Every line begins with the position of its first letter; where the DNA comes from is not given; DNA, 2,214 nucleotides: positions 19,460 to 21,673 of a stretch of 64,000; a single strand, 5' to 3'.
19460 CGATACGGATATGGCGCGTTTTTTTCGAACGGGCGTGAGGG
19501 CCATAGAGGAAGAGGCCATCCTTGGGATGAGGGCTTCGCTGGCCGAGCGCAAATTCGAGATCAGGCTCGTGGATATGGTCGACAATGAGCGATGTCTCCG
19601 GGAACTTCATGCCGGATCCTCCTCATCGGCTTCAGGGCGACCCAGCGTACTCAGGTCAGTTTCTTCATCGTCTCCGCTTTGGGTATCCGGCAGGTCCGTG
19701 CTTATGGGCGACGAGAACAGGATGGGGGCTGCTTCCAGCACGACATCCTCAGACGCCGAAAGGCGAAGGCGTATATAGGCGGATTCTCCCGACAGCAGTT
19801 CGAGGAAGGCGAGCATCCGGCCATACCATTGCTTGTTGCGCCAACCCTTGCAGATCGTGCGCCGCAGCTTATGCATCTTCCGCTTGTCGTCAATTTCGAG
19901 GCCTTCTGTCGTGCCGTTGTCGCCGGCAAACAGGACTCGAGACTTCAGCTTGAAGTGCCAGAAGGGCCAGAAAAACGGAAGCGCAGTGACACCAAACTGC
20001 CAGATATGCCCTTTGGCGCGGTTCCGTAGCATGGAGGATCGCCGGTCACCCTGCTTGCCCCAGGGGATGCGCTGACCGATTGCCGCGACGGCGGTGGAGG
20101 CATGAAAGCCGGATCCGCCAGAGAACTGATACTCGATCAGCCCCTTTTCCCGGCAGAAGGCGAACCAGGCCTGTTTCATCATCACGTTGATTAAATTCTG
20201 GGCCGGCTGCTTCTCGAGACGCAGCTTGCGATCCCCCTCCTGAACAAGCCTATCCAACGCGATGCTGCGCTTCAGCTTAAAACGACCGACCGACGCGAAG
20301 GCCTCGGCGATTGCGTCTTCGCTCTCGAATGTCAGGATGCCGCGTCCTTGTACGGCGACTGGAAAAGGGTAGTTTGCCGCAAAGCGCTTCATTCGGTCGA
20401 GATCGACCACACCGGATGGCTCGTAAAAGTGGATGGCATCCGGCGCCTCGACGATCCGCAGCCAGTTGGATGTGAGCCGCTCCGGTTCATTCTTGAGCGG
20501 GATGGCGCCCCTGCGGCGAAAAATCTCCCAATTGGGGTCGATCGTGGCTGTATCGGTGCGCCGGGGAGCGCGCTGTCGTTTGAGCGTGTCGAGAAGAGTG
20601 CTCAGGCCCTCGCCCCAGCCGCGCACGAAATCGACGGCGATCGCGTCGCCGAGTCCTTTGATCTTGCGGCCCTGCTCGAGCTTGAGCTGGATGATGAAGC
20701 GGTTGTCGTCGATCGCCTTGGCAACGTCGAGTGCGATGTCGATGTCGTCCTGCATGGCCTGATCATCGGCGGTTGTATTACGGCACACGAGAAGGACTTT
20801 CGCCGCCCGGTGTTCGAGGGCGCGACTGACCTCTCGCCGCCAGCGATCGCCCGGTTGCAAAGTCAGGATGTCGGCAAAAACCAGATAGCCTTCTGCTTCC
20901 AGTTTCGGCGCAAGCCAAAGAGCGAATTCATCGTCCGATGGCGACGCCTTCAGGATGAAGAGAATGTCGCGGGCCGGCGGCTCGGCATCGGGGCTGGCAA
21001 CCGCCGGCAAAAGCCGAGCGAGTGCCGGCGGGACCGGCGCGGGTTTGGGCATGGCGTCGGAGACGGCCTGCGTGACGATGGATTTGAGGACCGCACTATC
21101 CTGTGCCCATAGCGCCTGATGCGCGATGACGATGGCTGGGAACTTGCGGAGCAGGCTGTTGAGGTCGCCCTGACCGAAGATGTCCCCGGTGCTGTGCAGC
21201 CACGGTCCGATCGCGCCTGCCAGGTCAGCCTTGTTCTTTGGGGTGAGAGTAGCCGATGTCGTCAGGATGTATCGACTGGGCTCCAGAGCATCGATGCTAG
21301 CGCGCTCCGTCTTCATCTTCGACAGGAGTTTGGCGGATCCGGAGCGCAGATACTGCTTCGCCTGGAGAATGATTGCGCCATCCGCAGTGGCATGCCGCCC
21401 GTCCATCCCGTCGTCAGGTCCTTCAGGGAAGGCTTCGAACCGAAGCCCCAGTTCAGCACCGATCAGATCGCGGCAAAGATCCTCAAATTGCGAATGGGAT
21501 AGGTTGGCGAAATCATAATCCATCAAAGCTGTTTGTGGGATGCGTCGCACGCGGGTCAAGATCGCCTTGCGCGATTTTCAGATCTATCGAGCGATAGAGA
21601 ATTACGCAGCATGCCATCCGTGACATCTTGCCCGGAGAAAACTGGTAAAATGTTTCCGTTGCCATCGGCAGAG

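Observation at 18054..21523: Short pAgo operon whose APAZ partner carries both an Mrr-type nuclease and a TIR domain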

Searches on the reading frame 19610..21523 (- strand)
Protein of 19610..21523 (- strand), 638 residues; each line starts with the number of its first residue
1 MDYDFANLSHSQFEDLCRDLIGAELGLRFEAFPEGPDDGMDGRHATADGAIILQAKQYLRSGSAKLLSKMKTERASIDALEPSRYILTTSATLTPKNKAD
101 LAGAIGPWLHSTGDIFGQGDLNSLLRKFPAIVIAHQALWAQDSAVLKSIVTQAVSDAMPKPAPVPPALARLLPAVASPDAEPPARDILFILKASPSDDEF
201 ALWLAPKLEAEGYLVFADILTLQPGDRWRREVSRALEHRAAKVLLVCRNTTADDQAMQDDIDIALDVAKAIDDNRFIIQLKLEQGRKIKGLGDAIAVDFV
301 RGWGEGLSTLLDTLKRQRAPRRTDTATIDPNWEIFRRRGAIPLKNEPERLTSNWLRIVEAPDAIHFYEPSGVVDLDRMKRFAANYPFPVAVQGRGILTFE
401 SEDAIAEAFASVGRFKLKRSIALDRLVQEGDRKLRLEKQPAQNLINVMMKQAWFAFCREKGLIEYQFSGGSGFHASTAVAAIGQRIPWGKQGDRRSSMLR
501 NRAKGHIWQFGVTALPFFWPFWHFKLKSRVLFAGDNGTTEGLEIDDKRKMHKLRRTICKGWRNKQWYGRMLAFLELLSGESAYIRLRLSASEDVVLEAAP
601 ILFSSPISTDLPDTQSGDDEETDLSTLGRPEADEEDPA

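Call 3: search_protein_families(library=pfam, proteins=[window:19610-21523:-], max_evalue=0.01)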
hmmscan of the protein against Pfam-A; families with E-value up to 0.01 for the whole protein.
window:19610-21523:- (638 aa): 2 families
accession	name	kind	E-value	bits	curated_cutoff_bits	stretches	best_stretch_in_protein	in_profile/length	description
PF13676.11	TIR_2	-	5.3e-14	53.2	28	1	194-311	6-122/122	TIR domain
PF04471.18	Mrr_cat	-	6.8e-05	23.4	21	1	6-95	2-91/115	Restriction endonuclease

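Call 4: search_protein_families(library=padloc, proteins=[window:19610-21523:-], max_evalue=0.01)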
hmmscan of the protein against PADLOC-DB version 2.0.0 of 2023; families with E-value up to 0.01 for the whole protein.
window:19610-21523:- (638 aa): 8 families
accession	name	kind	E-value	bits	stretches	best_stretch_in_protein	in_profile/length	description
PDLC02400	Aga_TIR-PNTD1-PNTD2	-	0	1107.7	1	1-636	1-637/639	Class I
PDLC02416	Aga_REase-TIR-PNTD1-PNTD2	-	1.5e-284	943.1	1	1-636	1-570/572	Class I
PDLC02403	Aga_TIR-PNTD1-PNTD2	-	3.2e-135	449.6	1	185-628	2-436/443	Class I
PDLC02421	Aga_TIR-PNTD1-PNTD2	-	2.3e-109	364.4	1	184-620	2-429/430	Class I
PDLC05079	PDC-S73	-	9e-46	155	1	1-156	1-159/752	-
PDLC02012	SAVED5--SAVED_TIR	-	0.0011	16.1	1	196-271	23-96/404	-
PDLC03957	bSEFIR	-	0.0015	16.4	1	196-247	51-101/412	-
PDLC05062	PDC-S66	-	0.005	14.3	1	188-237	151-200/282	-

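Call 5: search_solved_structures(query=window:19610-21523:-, show_alignments=2, max_evalue=0.01)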
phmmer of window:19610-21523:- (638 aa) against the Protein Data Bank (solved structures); distinct sequences matched with E-value up to 0.01: 8.
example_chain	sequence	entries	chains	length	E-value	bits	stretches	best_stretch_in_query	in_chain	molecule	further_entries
8fex_A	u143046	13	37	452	1.3e-33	119.4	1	185-634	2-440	TIR-APAZ | TIR domain-containing protein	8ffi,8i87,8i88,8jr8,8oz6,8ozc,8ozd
8sp0_A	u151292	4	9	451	1.8e-33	118.9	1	186-634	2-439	TIR-APAZ | TIR domain-containing protein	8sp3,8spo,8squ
8qlo_A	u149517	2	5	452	1.2e-32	116.2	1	184-627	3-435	Toll/interleukin-1 receptor domain-containing protein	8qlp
8j8h_B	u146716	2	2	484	3.7e-31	111.3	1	184-636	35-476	TIR domain-containing protein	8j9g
8ifk_A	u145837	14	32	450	5.1e-31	110.9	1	185-636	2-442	TIR domain-containing protein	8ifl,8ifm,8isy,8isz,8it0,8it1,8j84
8u7b_B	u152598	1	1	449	1.1e-30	109.8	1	185-636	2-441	TIR domain-containing protein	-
8j7s_B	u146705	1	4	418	1.2e-30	109.6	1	185-608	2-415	TIR domain-containing protein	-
8z92_E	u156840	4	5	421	1.5e-29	106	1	185-609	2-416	TIR domain-containing protein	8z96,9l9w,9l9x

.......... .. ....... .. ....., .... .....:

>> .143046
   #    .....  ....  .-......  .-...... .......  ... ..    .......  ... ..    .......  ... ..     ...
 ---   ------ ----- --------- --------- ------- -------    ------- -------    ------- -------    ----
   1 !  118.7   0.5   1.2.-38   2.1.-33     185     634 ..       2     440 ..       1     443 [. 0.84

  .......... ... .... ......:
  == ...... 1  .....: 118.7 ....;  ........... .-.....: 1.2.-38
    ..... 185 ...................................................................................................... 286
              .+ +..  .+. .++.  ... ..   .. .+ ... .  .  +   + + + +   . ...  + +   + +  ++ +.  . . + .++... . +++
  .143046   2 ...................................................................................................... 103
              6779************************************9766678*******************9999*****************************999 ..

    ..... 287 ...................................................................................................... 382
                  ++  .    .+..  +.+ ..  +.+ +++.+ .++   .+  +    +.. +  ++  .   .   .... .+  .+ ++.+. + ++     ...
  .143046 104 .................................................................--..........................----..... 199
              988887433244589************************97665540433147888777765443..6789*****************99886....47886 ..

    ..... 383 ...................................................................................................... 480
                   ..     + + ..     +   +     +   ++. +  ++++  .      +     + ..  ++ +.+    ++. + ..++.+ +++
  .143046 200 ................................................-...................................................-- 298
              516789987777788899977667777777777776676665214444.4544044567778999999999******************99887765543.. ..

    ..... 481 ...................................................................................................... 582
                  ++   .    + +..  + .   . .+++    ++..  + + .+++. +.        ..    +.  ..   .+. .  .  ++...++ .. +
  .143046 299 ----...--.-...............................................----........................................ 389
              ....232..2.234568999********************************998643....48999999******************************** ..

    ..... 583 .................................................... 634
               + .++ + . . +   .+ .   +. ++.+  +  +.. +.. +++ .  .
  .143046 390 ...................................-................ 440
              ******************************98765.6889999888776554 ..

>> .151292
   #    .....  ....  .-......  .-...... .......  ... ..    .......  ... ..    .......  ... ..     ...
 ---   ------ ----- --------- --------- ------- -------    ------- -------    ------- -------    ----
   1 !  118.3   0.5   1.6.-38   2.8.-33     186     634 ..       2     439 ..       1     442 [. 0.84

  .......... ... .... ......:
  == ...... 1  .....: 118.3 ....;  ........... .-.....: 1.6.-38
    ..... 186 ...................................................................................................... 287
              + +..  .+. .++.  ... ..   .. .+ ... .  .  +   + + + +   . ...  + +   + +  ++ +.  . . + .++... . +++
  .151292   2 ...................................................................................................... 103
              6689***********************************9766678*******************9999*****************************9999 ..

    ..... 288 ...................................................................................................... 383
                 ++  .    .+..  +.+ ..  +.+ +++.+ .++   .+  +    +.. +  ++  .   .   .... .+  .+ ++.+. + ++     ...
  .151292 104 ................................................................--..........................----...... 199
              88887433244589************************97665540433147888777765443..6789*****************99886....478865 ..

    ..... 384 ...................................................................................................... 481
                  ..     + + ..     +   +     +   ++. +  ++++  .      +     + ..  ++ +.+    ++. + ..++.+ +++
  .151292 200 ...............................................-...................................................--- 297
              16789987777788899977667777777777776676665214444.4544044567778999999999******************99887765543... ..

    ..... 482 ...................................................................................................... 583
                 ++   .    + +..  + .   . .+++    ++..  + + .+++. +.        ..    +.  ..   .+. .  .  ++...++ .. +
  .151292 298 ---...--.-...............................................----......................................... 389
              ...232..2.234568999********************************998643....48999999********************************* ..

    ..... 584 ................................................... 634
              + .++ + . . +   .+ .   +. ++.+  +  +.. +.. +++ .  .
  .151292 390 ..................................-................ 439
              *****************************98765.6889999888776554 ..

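Call 15: find_homologous_proteins(query=window:19610-21523:-, max_evalue=1e-10)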
Query window:19610-21523:- (638 aa): 675 proteins with E <= 1e-10 among 8000 candidates; the best 120 are listed.
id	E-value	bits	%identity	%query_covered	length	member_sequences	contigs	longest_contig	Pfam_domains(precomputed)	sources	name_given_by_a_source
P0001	0.0e+0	1415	97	100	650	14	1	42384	PF13676.12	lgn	-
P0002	0.0e+0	1373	94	100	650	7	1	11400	PF13676.12,PF04471.19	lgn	-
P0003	0.0e+0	1341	92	100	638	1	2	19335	PF13676.12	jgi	jgi:hypothetical protein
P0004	0.0e+0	1314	91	100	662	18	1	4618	PF13676.12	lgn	-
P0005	0.0e+0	1266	86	100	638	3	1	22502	PF13676.12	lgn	-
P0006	0.0e+0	1255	85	100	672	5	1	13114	PF13676.12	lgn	-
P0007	0.0e+0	1255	85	100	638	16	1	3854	PF13676.12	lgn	-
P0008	0.0e+0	1234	84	100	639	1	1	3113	PF13676.12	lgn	-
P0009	0.0e+0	1162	79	100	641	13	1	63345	PF13676.12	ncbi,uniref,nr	ncbi:toll/interleukin-1 receptor domain-containing protein [Sphingopyxis terrae]|uniref:toll/interle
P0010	0.0e+0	1131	77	100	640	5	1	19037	PF13676.12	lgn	-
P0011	0.0e+0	1048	72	100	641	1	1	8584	PF13676.12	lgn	-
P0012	0.0e+0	1038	71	100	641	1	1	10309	PF13676.12,PF04471.19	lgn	-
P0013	0.0e+0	1026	69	100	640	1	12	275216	PF13676.12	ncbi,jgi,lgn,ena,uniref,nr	ncbi:toll/interleukin-1 receptor domain-containing protein [Sphingopyxis alaskensis]|jgi:hypothetica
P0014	0.0e+0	1026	70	100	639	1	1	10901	PF13676.12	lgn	-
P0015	0.0e+0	1024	70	100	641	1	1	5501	PF13676.12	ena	-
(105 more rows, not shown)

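Call 31: search_protein_representatives(protein=window:19610-21523:-)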
Query: 638 residues. Proteins with E-value up to 0.001 (for the whole library): 3820; up to 1e-10: 2473; up to 1e-30: 241. The best 150 are listed.
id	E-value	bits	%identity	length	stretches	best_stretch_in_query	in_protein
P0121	5.4e-236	801.2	57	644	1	1-635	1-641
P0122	8.7e-169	579.2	56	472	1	175-637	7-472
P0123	3.3e-150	517.8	46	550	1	143-636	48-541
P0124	2.7e-148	511.5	49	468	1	174-636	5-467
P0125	1.2e-108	380.5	50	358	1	183-522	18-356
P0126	1.6e-104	366.9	62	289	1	1-286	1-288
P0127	2.0e-98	346.8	41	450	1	185-613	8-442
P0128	3.5e-97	342.7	44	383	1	261-633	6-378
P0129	8.3e-97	341.4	38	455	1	187-627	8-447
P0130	1.8e-92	327.1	40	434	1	184-612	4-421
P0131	5.4e-91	322.2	67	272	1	105-322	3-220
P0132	6.9e-76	272.3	68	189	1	178-359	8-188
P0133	3.6e-75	270.0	36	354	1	286-633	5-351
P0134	3.8e-74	266.6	56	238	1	320-534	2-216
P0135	9.6e-66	238.8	50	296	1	178-398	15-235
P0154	2.5e-50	187.9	55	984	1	1-179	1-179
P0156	1.3e-48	182.3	62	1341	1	1-159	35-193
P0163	1.3e-44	169.0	54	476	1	1-157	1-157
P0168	4.8e-44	167.1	54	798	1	1-190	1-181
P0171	1.4e-43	165.6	55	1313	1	1-163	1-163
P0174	3.1e-43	164.5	51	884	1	1-178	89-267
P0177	4.5e-43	163.9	58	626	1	1-152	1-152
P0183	1.9e-42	161.9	55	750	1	1-154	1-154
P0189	8.7e-42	159.7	50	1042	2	1-155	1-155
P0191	1.3e-41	159.1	30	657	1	167-623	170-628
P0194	4.2e-41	157.4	27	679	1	182-633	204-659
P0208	1.2e-39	152.7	28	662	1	182-610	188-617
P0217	2.3e-38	148.4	37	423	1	185-469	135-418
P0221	2.9e-38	148.0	52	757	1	1-154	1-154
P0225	6.9e-38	146.8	25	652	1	184-620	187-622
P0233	5.6e-37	143.8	29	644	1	179-622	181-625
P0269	9.7e-35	136.4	26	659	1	176-623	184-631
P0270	1.3e-34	136.0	26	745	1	184-623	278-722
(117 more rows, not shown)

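Call 33: predict_structure(alignment_id=A1)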
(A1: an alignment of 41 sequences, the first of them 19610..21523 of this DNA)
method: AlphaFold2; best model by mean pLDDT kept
length: 638 residues; sequences in the alignment: 41
mean_pLDDT: 70.4   pTM: 0.47
mean pLDDT of the five models: 70.4, 70.3, 69.3, 66.5, 61.2
residues with pLDDT >= 90: 110; 70-90: 263; 50-70: 128; < 50: 137
segments of 3 or more residues with pLDDT < 50: 34-39, 157-160, 220-225, 331-352, 484-506, 533-565, 601-638
pLDDT, mean of each block of 10 residues (from residue 1): 78 89 88 50 77 84 84 86 90 88 89 89 87 73 59 53 66 61 80 68 77 76 51 85 78 68 88 87 65 73 74 89 65 37 30 68 93 88 91 93 91 92 89 89 90 89 70 69 48 37 46 67 66 47 42 33 47 71 87 81 32 30 30 34
secondary structure, 60 per line:
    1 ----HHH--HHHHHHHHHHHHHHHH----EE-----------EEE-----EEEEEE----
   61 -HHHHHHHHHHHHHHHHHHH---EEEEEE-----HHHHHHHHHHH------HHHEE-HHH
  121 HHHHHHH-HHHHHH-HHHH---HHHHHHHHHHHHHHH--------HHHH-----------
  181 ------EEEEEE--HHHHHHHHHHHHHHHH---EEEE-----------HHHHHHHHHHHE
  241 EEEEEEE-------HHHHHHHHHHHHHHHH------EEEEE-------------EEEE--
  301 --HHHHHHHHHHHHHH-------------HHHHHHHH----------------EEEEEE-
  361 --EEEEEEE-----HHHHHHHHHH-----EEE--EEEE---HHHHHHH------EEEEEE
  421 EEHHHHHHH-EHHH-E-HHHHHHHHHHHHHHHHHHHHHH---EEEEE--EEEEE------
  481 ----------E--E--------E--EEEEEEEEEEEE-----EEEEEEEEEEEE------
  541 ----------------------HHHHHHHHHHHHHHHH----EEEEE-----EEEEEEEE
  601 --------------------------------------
elements in order: H10-25 E43-45 E51-56 H62-80 E84-89 H95-105 H118-127 H129-134 H136-139 H143-157 H166-169 E187-192 H195-210 E214-217 H229-239 E240-247 H255-270 E277-281 E295-298 H303-316 H330-337 E354-359 E363-369 H375-384 E390-392 E395-398 H402-408 E415-422 H423-429 H438-459 E463-467 E470-474 E506-517 E523-534 H563-578 E583-587 E593-600

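Call 36: search_protein_families(library=pfam, proteins=[P0121, P0123, P0191, P0194, P0208, P0225, P0233, P0270, P0269, P0217], max_evalue=0.01)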
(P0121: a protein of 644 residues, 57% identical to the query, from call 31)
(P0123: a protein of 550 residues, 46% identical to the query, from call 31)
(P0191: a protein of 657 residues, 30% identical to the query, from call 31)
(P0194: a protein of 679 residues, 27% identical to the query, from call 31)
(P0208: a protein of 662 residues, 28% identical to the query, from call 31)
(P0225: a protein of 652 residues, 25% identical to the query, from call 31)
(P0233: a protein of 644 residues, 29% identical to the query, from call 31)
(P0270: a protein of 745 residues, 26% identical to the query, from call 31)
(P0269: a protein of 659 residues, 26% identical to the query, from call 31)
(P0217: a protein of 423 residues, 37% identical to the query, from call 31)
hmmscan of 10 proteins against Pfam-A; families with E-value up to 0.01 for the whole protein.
P0121 (644 aa): 2 families
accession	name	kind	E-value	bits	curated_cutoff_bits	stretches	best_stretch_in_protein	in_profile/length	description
PF13676.11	TIR_2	-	7.9e-14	52.6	28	1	201-317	7-122/122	TIR domain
PF04471.18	Mrr_cat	-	3e-06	27.8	21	1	6-100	2-96/115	Restriction endonuclease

P0123 (550 aa): 1 family
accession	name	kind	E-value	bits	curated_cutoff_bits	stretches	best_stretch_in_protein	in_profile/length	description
PF13676.11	TIR_2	-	3.6e-09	37.6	28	1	102-216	8-121/122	TIR domain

P0191 (657 aa): 2 families
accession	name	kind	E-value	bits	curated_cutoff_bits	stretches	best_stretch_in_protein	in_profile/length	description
PF13676.11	TIR_2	-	1.7e-20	74.2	28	1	192-316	2-121/122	TIR domain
PF01582.25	TIR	-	5.3e-05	23.5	21.3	1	197-289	11-100/179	TIR domain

P0194 (679 aa): 2 families
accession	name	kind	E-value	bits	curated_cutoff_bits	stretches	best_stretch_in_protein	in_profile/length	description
PF13676.11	TIR_2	-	7.8e-24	84.9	28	1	210-336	1-122/122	TIR domain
PF01582.25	TIR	-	5.1e-05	23.6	21.3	1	209-305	3-97/179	TIR domain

P0208 (662 aa): 2 families
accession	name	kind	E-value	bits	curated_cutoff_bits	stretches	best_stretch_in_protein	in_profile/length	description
PF13676.11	TIR_2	-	8.4e-19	68.7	28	1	194-313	1-115/122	TIR domain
PF01582.25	TIR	-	5.6e-05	23.5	21.3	1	194-288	4-96/179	TIR domain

P0225 (652 aa): 2 families
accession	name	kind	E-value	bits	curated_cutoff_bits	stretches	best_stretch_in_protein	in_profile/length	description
PF13676.11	TIR_2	-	7.4e-20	72.1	28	1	191-316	1-121/122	TIR domain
PF01582.25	TIR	-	1.6e-05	25.2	21.3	1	192-291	5-102/179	TIR domain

P0233 (644 aa): 2 families
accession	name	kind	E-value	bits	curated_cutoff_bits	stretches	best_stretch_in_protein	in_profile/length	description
PF13676.11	TIR_2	-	1.5e-21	77.6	28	1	190-314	1-120/122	TIR domain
PF01582.25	TIR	-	0.0036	17.6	21.3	1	190-288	4-100/179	TIR domain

P0270 (745 aa): 2 families
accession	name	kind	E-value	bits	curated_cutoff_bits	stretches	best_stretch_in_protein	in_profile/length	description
PF14130.12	Cap4_nuclease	-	4.7e-20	73.1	26.2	1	10-219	1-196/200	Cap4, dsDNA endonuclease domain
PF13676.11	TIR_2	-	3e-17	63.7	28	1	282-405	1-121/122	TIR domain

P0269 (659 aa): 2 families
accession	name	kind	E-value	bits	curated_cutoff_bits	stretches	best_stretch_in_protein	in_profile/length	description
PF13676.11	TIR_2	-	3.1e-19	70.1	28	1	195-321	1-122/122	TIR domain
PF01582.25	TIR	-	0.00044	20.5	21.3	1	197-290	6-97/179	TIR domain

P0217 (423 aa): 1 family
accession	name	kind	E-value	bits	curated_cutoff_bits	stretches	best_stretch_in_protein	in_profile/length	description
PF13676.11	TIR_2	-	1.6e-21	77.4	28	1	139-261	2-122/122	TIR domain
